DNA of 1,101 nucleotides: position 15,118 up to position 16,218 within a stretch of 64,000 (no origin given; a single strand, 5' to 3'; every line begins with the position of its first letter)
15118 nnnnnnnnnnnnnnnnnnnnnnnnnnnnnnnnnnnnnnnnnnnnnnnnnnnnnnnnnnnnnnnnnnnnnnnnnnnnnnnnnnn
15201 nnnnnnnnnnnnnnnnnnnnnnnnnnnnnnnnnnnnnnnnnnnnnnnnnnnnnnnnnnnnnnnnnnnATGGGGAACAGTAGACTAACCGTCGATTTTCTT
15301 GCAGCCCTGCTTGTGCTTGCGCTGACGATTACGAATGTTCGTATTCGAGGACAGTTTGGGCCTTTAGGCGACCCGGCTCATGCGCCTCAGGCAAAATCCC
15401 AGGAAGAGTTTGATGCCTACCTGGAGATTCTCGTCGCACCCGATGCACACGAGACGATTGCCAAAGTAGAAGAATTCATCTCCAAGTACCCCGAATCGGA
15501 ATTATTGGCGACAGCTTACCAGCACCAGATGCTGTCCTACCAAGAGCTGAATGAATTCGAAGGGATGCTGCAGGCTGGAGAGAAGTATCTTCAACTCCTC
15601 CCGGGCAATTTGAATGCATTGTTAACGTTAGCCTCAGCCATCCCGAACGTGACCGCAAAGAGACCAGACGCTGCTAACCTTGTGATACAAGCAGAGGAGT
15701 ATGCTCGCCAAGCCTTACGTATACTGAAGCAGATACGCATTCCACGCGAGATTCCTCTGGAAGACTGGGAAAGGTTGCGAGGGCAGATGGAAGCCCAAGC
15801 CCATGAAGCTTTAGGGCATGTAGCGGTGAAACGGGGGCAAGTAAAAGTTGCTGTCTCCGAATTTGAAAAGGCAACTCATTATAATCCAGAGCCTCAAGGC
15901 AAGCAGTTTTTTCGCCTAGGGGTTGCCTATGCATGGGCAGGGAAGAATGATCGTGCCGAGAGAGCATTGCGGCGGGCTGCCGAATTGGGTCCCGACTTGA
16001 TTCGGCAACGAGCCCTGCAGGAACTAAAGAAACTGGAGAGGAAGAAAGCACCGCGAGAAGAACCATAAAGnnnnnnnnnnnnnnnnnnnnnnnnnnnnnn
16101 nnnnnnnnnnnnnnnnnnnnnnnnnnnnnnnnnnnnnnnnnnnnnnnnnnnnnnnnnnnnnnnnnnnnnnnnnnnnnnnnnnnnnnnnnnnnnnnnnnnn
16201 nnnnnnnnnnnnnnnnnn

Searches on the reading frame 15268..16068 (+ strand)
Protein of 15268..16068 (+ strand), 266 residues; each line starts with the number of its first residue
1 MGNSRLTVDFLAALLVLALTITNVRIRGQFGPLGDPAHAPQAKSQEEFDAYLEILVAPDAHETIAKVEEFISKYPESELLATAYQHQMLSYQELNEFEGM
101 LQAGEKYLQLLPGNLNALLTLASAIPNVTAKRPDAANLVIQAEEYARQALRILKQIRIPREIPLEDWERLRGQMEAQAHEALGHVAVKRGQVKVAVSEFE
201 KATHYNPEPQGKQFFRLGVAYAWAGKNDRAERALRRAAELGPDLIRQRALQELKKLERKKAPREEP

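Call 60: find_encoding_contigs(protein=window:15268-16068:+, flank=10000, max_places=10)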
Protein window:15268-16068:+ (266 aa): 4 contigs read that carry it; 4 places shown.
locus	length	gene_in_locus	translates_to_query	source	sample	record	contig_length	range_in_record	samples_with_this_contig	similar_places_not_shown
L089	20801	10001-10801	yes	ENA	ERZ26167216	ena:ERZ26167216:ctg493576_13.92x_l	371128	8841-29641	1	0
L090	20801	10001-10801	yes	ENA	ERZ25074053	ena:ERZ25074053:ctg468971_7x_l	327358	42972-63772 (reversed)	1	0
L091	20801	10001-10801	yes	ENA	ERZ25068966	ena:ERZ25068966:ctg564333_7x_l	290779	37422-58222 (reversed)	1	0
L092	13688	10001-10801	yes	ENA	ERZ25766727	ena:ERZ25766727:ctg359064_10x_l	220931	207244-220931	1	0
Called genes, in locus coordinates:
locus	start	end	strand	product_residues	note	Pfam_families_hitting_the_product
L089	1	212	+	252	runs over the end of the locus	PF16357:PepSY_TM_like_2 (weak)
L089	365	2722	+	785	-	-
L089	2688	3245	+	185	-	-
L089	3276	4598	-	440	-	PF05598:DUF772, PF01609:DDE_Tnp_1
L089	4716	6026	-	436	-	PF13400:Tad, PF09977:Tad_C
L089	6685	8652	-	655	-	PF00691:OmpA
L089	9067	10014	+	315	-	PF23914:TPR_CcmH_CycH (faint), PF25064:ARM_TT21_5th (faint), PF00515:TPR_1 (faint), PF07719:TPR_2 (faint), PF13174:TPR_6 (faint), PF21033:RMD1-3 (weak), PF12895:ANAPC3, PF14559:TPR_19 (weak), +9 more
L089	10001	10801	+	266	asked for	PF07719:TPR_2 (faint)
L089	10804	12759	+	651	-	PF12895:ANAPC3 (weak), PF13371:TPR_9 (weak), PF13424:TPR_12 (weak), PF13424:TPR_12 (weak), PF14559:TPR_19, PF13414:TPR_11, PF13432:TPR_16, PF14559:TPR_19, +26 more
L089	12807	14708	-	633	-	PF01839:FG-GAP (faint), PF13517:FG-GAP_3, PF07593:UnbV_ASPIC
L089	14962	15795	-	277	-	PF13620:CarboxypepD_reg (faint), PF13181:TPR_8 (faint), PF23914:TPR_CcmH_CycH (weak), PF13432:TPR_16, PF13414:TPR_11 (weak), PF14559:TPR_19, PF00515:TPR_1 (weak), PF07719:TPR_2 (weak), +8 more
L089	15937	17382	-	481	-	PF07394:DUF1501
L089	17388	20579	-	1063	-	PF07635:PSCyt1, PF07583:PSCyt2, PF13385:Laminin_G_3, PF02210:Laminin_G_2 (weak), PF07587:PSD1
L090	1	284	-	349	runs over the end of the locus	PF01261:AP_endonuc_2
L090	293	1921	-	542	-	PF20094:GWxTD_dom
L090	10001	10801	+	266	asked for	PF07719:TPR_2 (faint)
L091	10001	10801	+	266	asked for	PF07719:TPR_2 (faint)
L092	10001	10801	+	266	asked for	PF07719:TPR_2 (faint)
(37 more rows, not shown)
